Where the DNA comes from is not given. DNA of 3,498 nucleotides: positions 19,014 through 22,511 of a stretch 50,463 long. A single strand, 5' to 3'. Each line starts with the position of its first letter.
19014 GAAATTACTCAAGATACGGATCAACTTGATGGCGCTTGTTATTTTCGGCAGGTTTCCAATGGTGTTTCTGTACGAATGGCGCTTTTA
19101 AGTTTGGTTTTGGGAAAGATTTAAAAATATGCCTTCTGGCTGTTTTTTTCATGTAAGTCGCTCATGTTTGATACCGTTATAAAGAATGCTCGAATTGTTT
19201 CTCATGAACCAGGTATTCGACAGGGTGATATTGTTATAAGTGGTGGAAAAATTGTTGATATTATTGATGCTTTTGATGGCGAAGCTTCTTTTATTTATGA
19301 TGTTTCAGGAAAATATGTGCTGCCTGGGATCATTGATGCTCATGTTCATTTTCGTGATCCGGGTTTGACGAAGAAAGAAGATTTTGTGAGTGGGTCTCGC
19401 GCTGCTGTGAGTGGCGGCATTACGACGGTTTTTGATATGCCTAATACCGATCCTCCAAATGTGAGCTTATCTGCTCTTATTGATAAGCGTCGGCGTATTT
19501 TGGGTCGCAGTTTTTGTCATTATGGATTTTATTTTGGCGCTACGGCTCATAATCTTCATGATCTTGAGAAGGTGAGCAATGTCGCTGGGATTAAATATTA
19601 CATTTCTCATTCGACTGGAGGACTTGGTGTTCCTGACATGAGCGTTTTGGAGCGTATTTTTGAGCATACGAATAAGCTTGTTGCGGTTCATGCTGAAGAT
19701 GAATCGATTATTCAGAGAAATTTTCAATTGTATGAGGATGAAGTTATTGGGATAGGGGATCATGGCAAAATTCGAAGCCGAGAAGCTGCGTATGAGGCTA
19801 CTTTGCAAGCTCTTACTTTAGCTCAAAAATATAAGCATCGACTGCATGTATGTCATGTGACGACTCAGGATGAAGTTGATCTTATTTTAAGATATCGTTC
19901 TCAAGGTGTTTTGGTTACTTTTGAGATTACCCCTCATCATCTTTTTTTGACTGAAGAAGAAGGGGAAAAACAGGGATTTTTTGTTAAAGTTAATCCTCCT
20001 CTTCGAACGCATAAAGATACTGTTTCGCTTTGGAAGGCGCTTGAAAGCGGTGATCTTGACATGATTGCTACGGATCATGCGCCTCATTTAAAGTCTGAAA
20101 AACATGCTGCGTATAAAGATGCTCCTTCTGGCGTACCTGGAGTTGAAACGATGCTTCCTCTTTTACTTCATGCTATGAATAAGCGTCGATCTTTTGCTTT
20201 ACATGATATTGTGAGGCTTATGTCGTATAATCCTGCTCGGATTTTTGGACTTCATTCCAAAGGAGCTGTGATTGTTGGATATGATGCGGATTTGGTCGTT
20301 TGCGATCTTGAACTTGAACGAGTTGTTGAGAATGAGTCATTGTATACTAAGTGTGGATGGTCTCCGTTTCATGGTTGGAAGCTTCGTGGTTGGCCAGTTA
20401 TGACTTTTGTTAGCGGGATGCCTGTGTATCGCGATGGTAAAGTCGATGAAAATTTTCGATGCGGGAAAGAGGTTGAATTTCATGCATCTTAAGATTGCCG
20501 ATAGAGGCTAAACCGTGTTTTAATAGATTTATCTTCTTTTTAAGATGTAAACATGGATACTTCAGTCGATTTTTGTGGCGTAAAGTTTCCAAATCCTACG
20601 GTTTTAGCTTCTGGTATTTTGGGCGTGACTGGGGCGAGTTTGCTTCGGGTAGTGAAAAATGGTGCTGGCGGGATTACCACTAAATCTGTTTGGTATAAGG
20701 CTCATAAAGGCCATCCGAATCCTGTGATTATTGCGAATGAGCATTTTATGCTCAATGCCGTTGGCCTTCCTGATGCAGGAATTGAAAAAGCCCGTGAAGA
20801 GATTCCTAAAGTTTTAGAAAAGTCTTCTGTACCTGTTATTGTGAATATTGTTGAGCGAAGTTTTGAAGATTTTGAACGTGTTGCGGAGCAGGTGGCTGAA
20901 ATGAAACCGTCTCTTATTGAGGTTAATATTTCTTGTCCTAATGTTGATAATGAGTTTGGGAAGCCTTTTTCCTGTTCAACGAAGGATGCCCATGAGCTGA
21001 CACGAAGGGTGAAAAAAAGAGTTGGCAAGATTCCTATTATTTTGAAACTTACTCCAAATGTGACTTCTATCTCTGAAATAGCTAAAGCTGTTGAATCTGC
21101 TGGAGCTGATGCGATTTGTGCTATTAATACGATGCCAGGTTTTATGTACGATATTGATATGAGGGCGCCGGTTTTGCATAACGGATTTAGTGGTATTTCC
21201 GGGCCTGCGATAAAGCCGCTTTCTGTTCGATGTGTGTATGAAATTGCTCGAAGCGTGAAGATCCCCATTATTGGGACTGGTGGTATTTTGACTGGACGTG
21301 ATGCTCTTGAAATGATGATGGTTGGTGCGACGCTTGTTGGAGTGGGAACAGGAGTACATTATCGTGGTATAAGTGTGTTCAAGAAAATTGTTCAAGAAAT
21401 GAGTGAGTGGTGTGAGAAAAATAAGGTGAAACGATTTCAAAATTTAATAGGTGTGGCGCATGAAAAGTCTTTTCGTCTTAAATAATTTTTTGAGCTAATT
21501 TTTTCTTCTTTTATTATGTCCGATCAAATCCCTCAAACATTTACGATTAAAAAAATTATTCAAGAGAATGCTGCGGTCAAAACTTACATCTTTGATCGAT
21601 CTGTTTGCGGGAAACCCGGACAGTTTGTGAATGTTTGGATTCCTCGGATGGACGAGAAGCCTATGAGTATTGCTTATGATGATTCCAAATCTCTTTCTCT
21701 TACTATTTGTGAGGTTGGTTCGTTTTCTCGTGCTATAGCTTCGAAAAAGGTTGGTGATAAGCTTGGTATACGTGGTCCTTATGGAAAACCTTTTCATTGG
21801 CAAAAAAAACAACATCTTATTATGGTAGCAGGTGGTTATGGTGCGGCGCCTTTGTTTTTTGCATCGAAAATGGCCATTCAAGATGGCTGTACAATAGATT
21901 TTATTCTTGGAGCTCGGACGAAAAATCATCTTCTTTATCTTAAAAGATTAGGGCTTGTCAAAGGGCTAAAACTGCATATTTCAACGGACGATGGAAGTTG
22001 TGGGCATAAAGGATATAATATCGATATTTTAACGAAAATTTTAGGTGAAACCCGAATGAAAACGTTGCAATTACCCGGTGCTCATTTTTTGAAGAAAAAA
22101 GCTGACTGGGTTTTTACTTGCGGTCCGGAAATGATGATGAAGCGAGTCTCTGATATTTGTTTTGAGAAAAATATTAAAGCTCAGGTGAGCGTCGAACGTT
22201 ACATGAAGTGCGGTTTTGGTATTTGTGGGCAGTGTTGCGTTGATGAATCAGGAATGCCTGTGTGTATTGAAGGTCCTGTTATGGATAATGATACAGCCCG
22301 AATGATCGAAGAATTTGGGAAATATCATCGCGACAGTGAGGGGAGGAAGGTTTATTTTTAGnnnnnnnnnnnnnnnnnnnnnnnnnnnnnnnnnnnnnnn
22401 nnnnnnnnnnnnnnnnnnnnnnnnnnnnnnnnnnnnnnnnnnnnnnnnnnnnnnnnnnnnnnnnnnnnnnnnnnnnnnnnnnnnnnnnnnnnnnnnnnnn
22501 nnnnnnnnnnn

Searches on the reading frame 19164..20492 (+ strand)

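Call 12: search_protein_families(library=pfam, proteins=[window:19164-20492:+])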
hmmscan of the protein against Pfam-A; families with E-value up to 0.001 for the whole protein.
window:19164-20492:+ (442 aa): 2 families
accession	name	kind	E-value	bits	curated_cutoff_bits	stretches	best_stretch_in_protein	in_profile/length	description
PF01979.26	Amidohydro_1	-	2.5e-31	109.6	25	1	51-419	1-343/345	Amidohydrolase family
PF07969.17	Amidohydro_3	-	2.2e-13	51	29.7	1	329-422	398-472/472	Amidohydrolase family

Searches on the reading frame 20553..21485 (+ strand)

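Call 12: search_protein_families(library=pfam, proteins=[window:20553-21485:+])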
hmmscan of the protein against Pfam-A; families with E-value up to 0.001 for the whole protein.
window:20553-21485:+ (310 aa): 5 families
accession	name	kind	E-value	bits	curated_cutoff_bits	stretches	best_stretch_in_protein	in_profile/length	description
PF01180.27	DHO_dh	-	8.3e-69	232.4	27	1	5-285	4-289/291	Dihydroorotate dehydrogenase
PF01207.24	Dus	-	5.9e-07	29.3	20.4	0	89-188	50-155/311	Dihydrouridine synthase (Dus)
PF01070.24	FMN_dh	-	0.00019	21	24.9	1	224-270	259-307/350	FMN-dependent dehydrogenase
PF03060.21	NMO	-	0.00028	20.8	28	0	122-266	94-223/331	Nitronate monooxygenase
PF04481.18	DUF561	-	0.00047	19.9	21.6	1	160-290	125-240/243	Protein of unknown function (DUF561)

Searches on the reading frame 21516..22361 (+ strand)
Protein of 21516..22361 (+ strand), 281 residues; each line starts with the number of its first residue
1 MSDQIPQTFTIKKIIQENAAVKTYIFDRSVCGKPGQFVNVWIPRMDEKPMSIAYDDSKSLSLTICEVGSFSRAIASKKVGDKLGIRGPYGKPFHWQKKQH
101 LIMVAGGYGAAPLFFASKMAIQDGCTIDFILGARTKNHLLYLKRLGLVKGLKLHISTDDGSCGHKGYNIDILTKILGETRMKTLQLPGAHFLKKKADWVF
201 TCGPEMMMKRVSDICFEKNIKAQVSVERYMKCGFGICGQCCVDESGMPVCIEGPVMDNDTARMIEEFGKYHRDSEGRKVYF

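Call 12: search_protein_families(library=pfam, proteins=[window:21516-22361:+])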
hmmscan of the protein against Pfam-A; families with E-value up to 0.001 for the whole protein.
window:21516-22361:+ (281 aa): 2 families
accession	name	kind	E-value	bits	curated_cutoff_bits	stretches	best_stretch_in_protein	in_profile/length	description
PF10418.14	DHODB_Fe-S_bind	-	1.7e-09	37.7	23.9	1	227-259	1-38/41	Iron-sulfur cluster binding domain of dihydroorotate dehydrogenase B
PF00175.26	NAD_binding_1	-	1.4e-05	26.1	22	1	103-212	1-108/109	Oxidoreductase NAD-binding domain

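Call 15: find_encoding_contigs(protein=window:21516-22361:+, flank=3000, max_places=10)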
Protein window:21516-22361:+ (281 aa): 2 contigs read that carry it; 1 place shown.
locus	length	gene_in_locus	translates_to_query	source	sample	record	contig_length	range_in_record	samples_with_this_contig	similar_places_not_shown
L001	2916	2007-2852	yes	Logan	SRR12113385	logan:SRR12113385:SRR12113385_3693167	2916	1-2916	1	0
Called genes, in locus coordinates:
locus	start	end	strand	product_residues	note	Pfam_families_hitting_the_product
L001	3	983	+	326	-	?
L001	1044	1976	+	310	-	PF01180:DHO_dh, PF01207:Dus (faint)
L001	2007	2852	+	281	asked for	PF00175:NAD_binding_1 (faint), PF10418:DHODB_Fe-S_bind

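Call 32: find_homologous_proteins(query=window:21516-22361:+, max_evalue=1e-30)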
Query window:21516-22361:+ (281 aa): 4935 proteins with E <= 1e-30 among 5460 candidates; the best 120 are listed.
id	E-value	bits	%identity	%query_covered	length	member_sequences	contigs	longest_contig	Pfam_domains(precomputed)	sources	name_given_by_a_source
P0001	1.8e-192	656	100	100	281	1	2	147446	PF10418.15,PF00175.27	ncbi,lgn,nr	ncbi:dihydroorotate dehydrogenase electron transfer subunit [Candidatus Peregrinibacteria bacterium]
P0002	1.4e-120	420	61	100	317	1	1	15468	PF10418.15,PF00175.27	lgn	-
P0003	1.3e-118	414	65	96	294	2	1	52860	PF10418.15,PF00175.27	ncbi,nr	ncbi:dihydroorotate dehydrogenase electron transfer subunit [Candidatus Peregrinibacteria bacterium]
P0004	2.7e-113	396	63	100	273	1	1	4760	PF10418.15,PF00175.27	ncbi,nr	ncbi:dihydroorotate dehydrogenase electron transfer subunit [Candidatus Peregrinibacteria bacterium]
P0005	2.1e-103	364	56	100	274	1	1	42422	PF10418.15,PF00175.27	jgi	jgi:dihydroorotate dehydrogenase electron transfer subunit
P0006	3.2e-103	363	55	99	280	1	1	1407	PF00175.27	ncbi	-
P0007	6.7e-103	362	56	97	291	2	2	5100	PF10418.15,PF00175.27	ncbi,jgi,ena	-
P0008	5.6e-102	359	57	97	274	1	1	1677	PF10418.15,PF00175.27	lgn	-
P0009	5.7e-102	359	55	99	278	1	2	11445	PF10418.15,PF00175.27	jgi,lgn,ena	-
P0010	6.9e-102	359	58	97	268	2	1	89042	PF10418.15,PF00175.27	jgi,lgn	jgi:dihydroorotate dehydrogenase electron transfer subunit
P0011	1.5e-101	358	57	96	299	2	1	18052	PF10418.15,PF00175.27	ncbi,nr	ncbi:dihydroorotate dehydrogenase electron transfer subunit [Candidatus Peregrinibacteria bacterium]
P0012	2.1e-101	357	55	99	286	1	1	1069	PF10418.15,PF00175.27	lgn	-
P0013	3.9e-101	356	56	99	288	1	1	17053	PF10418.15,PF00175.27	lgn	-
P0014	4.6e-101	356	55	97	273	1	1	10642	PF10418.15,PF00175.27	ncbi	-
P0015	6.9e-101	356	56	98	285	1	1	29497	PF10418.15,PF00175.27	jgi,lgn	-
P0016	7.9e-101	355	57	97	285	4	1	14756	PF10418.15,PF00175.27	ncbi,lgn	-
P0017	7.9e-101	355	54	99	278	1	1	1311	PF10418.15,PF00175.27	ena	-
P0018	1.0e-100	355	55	99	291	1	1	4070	PF10418.15,PF00175.27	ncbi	-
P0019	1.4e-100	355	56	97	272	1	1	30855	PF10418.15,PF00175.27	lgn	-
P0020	2.4e-100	354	56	99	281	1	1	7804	PF10418.15,PF00175.27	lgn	-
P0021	5.7e-100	353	56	99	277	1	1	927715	PF10418.15,PF00175.27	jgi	jgi:dihydroorotate dehydrogenase electron transfer subunit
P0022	1.1e-99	352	54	97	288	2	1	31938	PF10418.15,PF00175.27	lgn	-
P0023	1.5e-99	351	53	99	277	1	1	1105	PF10418.15,PF00175.27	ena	-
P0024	2.6e-99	350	54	99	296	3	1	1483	PF10418.15,PF00175.27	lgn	-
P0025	3.6e-99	350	55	97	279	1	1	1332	PF10418.15,PF00175.27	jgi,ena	-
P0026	3.6e-99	350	57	97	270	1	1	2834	PF10418.15,PF00175.27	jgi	jgi:dihydroorotate dehydrogenase electron transfer subunit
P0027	3.8e-99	350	53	99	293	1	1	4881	PF10418.15,PF00175.27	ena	-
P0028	3.8e-99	350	55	97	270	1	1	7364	PF10418.15,PF00175.27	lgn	-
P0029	3.8e-99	350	55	99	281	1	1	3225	PF10418.15,PF00175.27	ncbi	-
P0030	4.2e-99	350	56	97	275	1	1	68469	PF10418.15,PF00175.27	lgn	-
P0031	6.6e-99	349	55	97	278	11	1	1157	PF10418.15,PF00175.27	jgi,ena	-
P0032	7.0e-99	349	56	98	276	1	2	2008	PF10418.15,PF00175.27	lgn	-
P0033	7.4e-99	349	56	97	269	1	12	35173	PF10418.15,PF00175.27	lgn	-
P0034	2.3e-98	347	53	97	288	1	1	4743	PF10418.15,PF00175.27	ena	-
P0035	2.4e-98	347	55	97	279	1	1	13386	PF10418.15,PF00175.27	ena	-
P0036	3.8e-98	347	52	99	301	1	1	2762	PF10418.15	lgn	-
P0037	4.6e-98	346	53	99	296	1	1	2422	PF10418.15,PF00175.27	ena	-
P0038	5.4e-98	346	53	97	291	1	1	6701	PF10418.15,PF00175.27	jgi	-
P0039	8.3e-98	345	54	99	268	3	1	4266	PF10418.15,PF00175.27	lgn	-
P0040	1.3e-97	345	54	100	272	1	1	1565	PF10418.15,PF00175.27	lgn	-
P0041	1.4e-97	345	55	97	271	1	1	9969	PF10418.15,PF00175.27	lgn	-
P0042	1.8e-97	344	55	99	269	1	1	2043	PF10418.15,PF00175.27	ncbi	-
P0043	1.9e-97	344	53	97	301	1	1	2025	PF10418.15,PF00175.27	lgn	-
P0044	2.7e-97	344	55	99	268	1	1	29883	PF10418.15,PF00175.27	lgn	-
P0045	5.2e-97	343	54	99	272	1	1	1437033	PF10418.15,PF00175.27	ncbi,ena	-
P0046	6.3e-97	343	55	98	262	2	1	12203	PF10418.15,PF00175.27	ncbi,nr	ncbi:dihydroorotate dehydrogenase electron transfer subunit [Candidatus Peregrinibacteria bacterium 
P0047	8.8e-97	342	54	94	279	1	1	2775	PF10418.15,PF00175.27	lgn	-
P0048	9.6e-97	342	54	99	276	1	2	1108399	PF10418.15,PF00175.27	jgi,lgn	jgi:dihydroorotate dehydrogenase electron transfer subunit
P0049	1.0e-96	342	54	97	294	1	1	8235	PF10418.15,PF00175.27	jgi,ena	-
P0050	1.3e-96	342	55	100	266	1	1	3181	PF10418.15,PF00175.27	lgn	-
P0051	2.5e-96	341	53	97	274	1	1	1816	PF10418.15,PF00175.27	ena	-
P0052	3.0e-96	340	55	99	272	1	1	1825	PF10418.15,PF00175.27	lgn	-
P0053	3.0e-96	340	53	100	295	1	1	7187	PF10418.15,PF00175.27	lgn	-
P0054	3.3e-96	340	54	97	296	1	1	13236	PF10418.15,PF00175.27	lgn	-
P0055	4.1e-96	340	55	97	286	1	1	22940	PF10418.15,PF00175.27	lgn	-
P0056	4.2e-96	340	56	97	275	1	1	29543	PF10418.15,PF00175.27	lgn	-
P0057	5.3e-96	339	54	99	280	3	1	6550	PF10418.15,PF00175.27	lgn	-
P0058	5.6e-96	339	57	95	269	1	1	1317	PF10418.15,PF00175.27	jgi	-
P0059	8.8e-96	339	54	97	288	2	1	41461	PF10418.15,PF00175.27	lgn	-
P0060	9.9e-96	339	55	97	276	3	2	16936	PF10418.15,PF00175.27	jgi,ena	jgi:dihydroorotate dehydrogenase electron transfer subunit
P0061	1.1e-95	338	54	99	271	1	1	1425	PF10418.15,PF00175.27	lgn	-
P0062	1.9e-95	338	53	100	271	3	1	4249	PF10418.15,PF00175.27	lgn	-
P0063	1.9e-95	338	53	99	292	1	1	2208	PF10418.15,PF00175.27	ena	-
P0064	2.0e-95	338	55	98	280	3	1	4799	PF10418.15,PF00175.27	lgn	-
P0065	2.1e-95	338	55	97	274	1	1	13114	PF10418.15,PF00175.27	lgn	-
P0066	2.4e-95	337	54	97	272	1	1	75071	PF10418.15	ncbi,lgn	-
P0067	3.4e-95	337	50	99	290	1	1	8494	PF10418.15,PF00175.27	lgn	-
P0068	4.1e-95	337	53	100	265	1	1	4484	PF10418.15,PF00175.27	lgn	-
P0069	4.3e-95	336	52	97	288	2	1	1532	PF10418.15,PF00175.27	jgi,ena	-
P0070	5.4e-95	336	54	97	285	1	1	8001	PF10418.15,PF00175.27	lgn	-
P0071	5.7e-95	336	54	99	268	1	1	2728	PF10418.15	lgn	-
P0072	1.0e-94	335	53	99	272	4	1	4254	PF10418.15,PF00175.27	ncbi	-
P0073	1.1e-94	335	54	99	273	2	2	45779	PF10418.15,PF00175.27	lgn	-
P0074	2.0e-94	334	53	97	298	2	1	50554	PF10418.15,PF00175.27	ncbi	-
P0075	2.1e-94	334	53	97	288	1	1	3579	PF10418.15,PF00175.27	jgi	-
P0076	2.4e-94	334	56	95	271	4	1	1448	PF10418.15,PF00175.27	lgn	-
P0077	2.5e-94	334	53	97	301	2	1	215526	PF10418.15,PF00175.27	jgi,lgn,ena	-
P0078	2.6e-94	334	52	99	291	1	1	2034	PF10418.15,PF00175.27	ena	-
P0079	2.8e-94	334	53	100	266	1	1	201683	PF10418.15,PF00175.27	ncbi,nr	ncbi:MAG: dihydroorotate dehydrogenase electron transfer subunit [bacterium]|nr:dihydroorotate dehyd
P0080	2.9e-94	334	53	99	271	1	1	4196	PF10418.15,PF00175.27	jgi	jgi:dihydroorotate dehydrogenase electron transfer subunit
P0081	3.4e-94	334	52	100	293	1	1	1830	PF10418.15,PF00175.27,PF08030.18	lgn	-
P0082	3.9e-94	333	55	97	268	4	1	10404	PF10418.15,PF00175.27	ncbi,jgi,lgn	jgi:dihydroorotate dehydrogenase electron transfer subunit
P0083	6.3e-94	333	54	99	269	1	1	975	PF00175.27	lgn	-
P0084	6.4e-94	333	54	97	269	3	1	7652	PF10418.15,PF00175.27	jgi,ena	-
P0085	7.8e-94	332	56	96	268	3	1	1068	PF10418.15,PF00175.27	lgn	-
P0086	1.0e-93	332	52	99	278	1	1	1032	PF10418.15,PF00175.27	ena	-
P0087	1.1e-93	332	51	99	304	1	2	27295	PF10418.15,PF00175.27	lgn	-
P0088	1.2e-93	332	53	91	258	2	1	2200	PF10418.15,PF00175.27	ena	-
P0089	1.3e-93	332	51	99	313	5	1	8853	PF10418.15,PF00175.27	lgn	-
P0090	1.6e-93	331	52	99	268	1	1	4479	PF10418.15,PF00175.27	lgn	-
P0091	1.6e-93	331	54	98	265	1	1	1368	PF10418.15,PF00175.27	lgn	-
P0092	1.7e-93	331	54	99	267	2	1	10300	PF00175.27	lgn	-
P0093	1.8e-93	331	54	98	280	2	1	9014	PF10418.15,PF00175.27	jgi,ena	jgi:dihydroorotate dehydrogenase electron transfer subunit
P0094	1.9e-93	331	54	97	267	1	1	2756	PF10418.15,PF00175.27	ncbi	-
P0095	1.9e-93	331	54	99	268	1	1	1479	PF10418.15,PF00175.27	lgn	-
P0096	2.0e-93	331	55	99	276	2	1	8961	PF10418.15,PF00175.27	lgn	-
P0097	2.1e-93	331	54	90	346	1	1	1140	PF10418.15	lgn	-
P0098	2.2e-93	331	53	97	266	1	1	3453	PF10418.15,PF00175.27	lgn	-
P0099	3.1e-93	330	52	100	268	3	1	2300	PF10418.15,PF00175.27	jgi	-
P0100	3.1e-93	330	51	100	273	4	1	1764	PF10418.15,PF00175.27,PF08030.18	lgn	-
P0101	3.3e-93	330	53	100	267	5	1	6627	PF10418.15,PF00175.27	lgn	-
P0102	4.3e-93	330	57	92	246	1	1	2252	PF10418.15,PF00175.27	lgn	-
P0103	4.8e-93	330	55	98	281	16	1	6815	PF10418.15,PF00175.27,PF00970.31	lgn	-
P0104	4.8e-93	330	53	99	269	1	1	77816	PF10418.15,PF00175.27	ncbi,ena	-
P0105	7.1e-93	329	54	97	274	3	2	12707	PF10418.15,PF00175.27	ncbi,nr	ncbi:dihydroorotate dehydrogenase electron transfer subunit [Patescibacteria group bacterium]|nr:dih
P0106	7.4e-93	329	51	99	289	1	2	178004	PF10418.15,PF00175.27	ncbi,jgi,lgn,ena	-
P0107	8.2e-93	329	51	97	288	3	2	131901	PF10418.15,PF00175.27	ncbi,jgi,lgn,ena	-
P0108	1.0e-92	329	50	100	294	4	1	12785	PF10418.15,PF00175.27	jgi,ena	-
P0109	1.1e-92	329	53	98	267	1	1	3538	PF10418.15,PF00175.27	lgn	-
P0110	1.1e-92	329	51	100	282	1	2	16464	PF10418.15,PF00175.27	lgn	-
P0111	1.3e-92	328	52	98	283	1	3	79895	PF10418.15,PF00175.27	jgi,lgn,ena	jgi:dihydroorotate dehydrogenase electron transfer subunit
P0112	1.4e-92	328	52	98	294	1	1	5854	PF10418.15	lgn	-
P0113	1.6e-92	328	52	93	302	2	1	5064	PF10418.15,PF00175.27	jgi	jgi:dihydroorotate dehydrogenase electron transfer subunit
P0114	1.8e-92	328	53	94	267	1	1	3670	PF10418.15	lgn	-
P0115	1.9e-92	328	51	97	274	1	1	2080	PF10418.15,PF00175.27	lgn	-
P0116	2.4e-92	327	50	97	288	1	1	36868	PF10418.15,PF00175.27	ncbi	-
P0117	4.3e-92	327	51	100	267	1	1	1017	PF10418.15,PF00175.27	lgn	-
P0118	4.8e-92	327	51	100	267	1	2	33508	PF10418.15,PF00175.27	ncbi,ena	ncbi:MAG: dihydroorotate dehydrogenase electron transfer subunit [Patescibacteria group bacterium]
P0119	6.2e-92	326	51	100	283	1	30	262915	PF10418.15,PF00175.27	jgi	jgi:dihydroorotate dehydrogenase electron transfer subunit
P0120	1.2e-91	325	52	98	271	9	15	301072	PF10418.15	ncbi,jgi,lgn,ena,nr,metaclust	ncbi:dihydroorotate dehydrogenase electron transfer subunit [Candidatus Peregrinibacteria bacterium]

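Call 33: find_encoding_contigs(protein=P0003, flank=4000, max_places=3)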
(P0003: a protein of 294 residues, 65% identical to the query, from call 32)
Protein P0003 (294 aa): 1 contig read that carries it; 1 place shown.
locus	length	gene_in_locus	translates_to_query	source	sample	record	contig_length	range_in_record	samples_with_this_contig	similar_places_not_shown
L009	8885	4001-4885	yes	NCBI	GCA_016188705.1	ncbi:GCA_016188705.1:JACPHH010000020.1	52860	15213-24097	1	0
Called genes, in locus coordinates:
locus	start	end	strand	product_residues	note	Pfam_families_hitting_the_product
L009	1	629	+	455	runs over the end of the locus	PF01979:Amidohydro_1, PF12890:DHOase, PF07969:Amidohydro_3 (weak)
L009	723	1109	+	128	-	-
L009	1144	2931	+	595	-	PF02073:Peptidase_M29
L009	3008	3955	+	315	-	PF01180:DHO_dh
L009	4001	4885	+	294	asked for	PF00175:NAD_binding_1 (weak), PF10418:DHODB_Fe-S_bind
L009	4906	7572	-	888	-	PF02861:Clp_N, PF23569:NBD_SMAX1 (weak), PF00004:AAA, PF17871:AAA_lid_9, PF00004:AAA, PF07724:AAA_2, PF07728:AAA_5, PF10431:ClpB_D2-small, +7 more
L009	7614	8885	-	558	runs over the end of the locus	-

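Call 34: find_encoding_contigs(protein=P0002, flank=4000, max_places=3)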
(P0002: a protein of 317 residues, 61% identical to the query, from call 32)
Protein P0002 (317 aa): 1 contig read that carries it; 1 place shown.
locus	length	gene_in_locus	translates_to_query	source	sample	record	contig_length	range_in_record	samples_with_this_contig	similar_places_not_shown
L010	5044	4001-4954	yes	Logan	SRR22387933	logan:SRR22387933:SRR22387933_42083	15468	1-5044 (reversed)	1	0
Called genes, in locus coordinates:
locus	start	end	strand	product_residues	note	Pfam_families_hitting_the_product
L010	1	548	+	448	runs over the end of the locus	PF01979:Amidohydro_1, PF12890:DHOase, PF07969:Amidohydro_3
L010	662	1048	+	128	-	-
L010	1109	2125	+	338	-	-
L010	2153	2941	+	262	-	PF02073:Peptidase_M29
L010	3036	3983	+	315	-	PF01180:DHO_dh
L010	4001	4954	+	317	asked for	PF00175:NAD_binding_1 (faint), PF10418:DHODB_Fe-S_bind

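Call 35: find_encoding_contigs(protein=P0004, flank=4000, max_places=3)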
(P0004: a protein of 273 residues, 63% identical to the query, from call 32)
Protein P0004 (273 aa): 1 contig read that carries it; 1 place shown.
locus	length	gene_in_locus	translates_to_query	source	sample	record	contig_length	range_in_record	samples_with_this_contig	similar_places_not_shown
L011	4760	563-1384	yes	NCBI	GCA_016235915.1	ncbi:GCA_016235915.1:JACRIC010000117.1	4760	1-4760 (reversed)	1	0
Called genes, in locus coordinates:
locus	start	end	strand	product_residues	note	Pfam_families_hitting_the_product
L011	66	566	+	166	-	PF02661:Fic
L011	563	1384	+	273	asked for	PF00175:NAD_binding_1, PF10418:DHODB_Fe-S_bind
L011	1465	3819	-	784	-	PF02861:Clp_N, PF23569:NBD_SMAX1 (weak), PF00004:AAA, PF17871:AAA_lid_9, PF00004:AAA, PF07724:AAA_2, PF07728:AAA_5, PF10431:ClpB_D2-small, +8 more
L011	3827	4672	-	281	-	-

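Call 93: list_cluster_members(proteins=[P0001, P0128, P0121, P0125, P0003])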
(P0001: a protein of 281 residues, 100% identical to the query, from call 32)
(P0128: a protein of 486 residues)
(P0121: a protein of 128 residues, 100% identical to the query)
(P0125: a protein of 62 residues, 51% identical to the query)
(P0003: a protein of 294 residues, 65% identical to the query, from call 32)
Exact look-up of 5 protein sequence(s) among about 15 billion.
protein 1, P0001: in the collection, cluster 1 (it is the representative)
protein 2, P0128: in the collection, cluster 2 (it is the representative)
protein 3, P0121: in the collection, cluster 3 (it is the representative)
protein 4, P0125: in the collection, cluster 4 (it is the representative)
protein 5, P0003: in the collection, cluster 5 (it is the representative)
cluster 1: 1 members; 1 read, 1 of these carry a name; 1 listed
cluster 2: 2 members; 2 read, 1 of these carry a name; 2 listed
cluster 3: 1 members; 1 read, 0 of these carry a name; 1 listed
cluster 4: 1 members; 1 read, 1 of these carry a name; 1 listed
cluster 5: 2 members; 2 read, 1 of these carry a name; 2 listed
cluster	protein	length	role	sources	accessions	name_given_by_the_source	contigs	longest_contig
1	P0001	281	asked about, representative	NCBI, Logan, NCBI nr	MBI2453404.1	dihydroorotate dehydrogenase electron transfer subunit [Candidatus Peregrinibacteria ...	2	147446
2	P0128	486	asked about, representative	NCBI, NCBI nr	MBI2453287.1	glycosyltransferase family 4 protein [Candidatus Peregrinibacteria bacterium]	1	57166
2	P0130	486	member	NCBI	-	-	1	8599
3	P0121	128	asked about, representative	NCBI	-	-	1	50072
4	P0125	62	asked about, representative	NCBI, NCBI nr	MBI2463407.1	hypothetical protein HYV57_00425 [Candidatus Peregrinibacteria bacterium] | hypothetical protein [Candidatus Peregrinibacteria bacterium]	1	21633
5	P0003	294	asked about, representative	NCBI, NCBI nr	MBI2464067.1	dihydroorotate dehydrogenase electron transfer subunit [Candidatus Peregrinibacteria ...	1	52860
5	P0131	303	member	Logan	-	-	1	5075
